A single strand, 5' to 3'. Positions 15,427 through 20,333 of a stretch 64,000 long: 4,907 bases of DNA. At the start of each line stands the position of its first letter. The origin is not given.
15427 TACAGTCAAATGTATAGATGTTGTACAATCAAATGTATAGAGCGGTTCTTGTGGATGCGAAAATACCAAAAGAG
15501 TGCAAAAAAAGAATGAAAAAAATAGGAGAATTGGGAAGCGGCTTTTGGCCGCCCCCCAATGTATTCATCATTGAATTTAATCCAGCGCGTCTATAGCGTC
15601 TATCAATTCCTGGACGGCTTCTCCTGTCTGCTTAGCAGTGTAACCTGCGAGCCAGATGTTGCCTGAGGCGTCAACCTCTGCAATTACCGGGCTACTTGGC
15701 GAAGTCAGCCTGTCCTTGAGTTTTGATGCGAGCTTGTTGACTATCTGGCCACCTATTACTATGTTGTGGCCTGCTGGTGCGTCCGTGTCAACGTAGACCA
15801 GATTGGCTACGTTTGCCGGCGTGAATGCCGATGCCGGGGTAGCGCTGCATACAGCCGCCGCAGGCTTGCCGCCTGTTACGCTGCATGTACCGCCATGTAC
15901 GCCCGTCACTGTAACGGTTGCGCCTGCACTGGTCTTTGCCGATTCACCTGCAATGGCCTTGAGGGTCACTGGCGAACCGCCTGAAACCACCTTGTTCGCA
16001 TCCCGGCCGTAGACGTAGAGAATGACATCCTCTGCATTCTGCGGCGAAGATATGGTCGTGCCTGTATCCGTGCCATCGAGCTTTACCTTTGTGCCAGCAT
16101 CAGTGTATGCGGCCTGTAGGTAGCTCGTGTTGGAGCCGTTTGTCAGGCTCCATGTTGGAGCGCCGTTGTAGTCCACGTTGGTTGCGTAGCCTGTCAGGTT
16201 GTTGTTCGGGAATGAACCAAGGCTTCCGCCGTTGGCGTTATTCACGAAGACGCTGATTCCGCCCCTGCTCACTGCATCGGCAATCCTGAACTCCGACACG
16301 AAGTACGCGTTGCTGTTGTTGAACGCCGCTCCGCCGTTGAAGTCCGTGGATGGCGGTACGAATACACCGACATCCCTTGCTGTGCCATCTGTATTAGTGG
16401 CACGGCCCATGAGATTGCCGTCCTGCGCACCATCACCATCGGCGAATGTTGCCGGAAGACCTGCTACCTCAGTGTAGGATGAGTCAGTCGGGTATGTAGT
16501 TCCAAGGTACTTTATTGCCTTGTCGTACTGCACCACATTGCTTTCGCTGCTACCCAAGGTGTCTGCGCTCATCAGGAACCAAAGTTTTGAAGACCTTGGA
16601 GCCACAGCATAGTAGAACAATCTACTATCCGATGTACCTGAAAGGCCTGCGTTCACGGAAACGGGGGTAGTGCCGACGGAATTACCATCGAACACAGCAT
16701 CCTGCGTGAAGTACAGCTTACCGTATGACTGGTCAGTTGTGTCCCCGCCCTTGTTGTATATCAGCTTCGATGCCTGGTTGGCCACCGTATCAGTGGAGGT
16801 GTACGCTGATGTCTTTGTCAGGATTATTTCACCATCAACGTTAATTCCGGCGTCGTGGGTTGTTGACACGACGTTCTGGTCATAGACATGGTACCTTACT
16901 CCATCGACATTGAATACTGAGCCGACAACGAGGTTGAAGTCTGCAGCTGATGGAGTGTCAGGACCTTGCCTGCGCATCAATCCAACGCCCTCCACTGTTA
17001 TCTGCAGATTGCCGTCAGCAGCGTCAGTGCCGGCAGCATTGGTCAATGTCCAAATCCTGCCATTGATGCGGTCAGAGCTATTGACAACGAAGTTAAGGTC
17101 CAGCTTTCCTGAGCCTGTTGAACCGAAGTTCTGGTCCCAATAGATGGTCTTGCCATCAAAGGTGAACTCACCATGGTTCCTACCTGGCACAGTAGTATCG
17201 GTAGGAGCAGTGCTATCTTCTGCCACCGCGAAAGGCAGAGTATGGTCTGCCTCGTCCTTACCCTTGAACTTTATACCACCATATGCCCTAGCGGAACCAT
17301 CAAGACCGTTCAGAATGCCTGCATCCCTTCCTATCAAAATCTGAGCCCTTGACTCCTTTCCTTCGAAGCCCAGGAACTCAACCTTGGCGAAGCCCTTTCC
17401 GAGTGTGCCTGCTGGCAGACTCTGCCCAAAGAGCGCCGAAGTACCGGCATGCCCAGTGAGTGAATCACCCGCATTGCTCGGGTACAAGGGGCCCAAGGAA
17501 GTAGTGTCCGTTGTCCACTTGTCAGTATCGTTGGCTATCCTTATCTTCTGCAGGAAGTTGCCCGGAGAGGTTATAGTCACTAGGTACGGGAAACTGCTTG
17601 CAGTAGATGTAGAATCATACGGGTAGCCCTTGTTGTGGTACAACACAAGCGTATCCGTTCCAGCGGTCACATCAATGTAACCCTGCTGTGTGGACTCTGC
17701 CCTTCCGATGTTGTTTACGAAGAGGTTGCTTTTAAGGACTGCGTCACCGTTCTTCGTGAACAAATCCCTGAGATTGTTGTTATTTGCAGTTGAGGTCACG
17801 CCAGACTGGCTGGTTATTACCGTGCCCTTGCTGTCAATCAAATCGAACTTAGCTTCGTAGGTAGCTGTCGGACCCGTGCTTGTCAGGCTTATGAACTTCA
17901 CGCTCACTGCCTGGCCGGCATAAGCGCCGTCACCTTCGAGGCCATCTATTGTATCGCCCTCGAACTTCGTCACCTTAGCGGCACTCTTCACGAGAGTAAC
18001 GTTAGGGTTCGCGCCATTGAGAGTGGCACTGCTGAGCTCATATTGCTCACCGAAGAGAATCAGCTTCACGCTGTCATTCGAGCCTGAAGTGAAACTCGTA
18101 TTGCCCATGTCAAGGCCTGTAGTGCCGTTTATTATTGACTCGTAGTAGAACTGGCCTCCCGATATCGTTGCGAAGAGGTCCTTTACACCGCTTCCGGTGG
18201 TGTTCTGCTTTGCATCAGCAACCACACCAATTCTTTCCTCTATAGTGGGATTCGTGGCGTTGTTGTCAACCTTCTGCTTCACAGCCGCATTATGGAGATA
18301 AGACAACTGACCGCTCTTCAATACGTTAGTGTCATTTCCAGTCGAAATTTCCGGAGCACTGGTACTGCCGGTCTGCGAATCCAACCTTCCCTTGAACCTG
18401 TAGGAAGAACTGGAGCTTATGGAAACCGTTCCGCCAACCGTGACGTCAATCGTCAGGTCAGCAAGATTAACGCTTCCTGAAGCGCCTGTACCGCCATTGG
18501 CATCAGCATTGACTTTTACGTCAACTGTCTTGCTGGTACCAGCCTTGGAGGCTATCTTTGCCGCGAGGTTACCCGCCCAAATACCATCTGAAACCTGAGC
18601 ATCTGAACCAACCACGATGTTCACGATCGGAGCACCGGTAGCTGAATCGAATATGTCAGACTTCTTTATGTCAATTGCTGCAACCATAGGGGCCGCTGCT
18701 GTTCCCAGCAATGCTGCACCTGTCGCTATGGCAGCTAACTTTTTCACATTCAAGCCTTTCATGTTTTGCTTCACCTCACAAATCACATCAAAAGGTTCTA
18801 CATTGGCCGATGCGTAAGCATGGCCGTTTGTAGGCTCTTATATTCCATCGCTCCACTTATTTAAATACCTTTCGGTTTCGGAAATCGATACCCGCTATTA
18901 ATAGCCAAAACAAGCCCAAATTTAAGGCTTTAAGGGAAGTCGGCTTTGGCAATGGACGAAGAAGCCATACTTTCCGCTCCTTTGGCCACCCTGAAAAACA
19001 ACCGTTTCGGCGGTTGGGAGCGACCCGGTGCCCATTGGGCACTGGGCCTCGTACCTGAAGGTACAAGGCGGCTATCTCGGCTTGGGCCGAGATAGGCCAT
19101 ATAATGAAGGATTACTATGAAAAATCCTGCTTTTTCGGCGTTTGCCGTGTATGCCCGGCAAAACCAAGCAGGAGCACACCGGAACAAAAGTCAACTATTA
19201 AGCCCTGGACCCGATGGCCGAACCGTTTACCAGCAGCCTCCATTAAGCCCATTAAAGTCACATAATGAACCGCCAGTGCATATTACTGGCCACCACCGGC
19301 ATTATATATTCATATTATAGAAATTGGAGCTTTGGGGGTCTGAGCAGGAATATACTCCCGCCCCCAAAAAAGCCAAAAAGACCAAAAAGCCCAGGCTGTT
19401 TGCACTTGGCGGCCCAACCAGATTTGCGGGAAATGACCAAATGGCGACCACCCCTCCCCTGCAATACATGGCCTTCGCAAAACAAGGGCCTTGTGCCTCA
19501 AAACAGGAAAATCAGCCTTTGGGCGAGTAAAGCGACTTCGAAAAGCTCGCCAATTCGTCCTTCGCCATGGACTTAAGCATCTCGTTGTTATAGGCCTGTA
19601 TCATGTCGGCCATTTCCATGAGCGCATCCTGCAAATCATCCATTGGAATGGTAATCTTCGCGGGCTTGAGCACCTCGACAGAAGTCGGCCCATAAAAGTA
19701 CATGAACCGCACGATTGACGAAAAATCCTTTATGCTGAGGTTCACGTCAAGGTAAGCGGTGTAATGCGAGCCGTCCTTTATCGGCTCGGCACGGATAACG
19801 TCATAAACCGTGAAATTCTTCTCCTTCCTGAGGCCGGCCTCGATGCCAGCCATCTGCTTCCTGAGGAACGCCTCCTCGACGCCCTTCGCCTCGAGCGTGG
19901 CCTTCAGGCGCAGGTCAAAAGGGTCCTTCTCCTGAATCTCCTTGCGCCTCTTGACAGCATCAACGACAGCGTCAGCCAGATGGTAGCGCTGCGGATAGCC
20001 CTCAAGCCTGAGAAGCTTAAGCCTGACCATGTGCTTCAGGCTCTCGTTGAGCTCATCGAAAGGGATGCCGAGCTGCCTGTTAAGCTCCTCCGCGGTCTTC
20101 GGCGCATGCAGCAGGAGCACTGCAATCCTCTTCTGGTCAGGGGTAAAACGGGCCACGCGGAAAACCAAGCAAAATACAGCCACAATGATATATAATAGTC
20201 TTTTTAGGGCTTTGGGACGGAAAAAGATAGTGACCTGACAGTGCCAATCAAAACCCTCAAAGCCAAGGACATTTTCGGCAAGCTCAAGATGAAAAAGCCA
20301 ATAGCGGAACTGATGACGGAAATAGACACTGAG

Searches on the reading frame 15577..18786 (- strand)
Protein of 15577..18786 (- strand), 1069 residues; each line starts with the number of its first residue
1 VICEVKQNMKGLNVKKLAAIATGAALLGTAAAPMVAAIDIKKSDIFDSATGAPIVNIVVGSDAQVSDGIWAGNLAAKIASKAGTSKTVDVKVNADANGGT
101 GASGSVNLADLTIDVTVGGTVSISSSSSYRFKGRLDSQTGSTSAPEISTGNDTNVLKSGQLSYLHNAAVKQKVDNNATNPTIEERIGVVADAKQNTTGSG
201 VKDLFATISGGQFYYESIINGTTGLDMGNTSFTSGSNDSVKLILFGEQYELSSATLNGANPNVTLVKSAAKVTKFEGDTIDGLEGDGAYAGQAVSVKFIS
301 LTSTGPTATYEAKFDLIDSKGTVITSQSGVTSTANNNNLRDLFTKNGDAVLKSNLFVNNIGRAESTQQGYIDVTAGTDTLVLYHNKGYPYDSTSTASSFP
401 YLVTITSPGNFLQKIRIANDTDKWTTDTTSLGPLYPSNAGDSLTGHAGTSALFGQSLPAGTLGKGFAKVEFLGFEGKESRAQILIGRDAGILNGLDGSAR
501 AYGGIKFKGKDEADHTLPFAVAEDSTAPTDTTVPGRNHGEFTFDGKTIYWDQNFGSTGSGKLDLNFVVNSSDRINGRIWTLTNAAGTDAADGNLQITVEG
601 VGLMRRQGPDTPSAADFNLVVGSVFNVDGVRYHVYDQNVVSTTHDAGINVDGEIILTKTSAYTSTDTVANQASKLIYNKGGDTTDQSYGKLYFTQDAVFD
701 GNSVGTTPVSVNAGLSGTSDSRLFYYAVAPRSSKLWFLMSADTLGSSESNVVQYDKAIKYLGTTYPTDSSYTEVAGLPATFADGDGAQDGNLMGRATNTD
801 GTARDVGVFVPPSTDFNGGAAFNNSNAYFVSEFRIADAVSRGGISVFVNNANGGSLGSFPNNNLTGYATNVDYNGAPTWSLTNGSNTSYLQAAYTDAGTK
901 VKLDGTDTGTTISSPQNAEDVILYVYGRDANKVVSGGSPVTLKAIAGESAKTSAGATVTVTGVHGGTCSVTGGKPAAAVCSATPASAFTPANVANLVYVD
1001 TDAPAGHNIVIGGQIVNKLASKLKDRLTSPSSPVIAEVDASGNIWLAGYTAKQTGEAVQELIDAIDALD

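Call 9: search_protein_families(library=pfam, proteins=[window:15577-18786:-], max_evalue=0.01)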
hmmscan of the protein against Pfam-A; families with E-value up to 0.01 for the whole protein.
window:15577-18786:- (1069 aa): 1 family
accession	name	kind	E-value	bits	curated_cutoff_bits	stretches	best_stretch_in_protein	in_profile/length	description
PF05124.17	S_layer_C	-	2.7e-08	34.1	23.9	1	50-1064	12-176/177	S-layer like family, outer domain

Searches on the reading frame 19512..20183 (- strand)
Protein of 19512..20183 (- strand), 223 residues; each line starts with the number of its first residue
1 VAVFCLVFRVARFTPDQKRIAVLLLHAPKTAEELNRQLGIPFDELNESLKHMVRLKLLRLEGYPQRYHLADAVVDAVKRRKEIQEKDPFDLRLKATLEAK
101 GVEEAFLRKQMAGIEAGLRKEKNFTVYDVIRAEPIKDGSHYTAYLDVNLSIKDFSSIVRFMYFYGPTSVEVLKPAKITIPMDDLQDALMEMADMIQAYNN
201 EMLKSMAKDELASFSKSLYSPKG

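Call 9: search_protein_families(library=pfam, proteins=[window:19512-20183:-], max_evalue=0.01)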
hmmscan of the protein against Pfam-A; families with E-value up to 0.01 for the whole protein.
window:19512-20183:- (223 aa): 1 family
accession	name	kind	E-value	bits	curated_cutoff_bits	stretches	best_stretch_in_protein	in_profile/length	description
PF01978.25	TrmB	-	0.0024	18.2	25.6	1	22-71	16-66/68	Sugar-specific transcriptional regulator TrmB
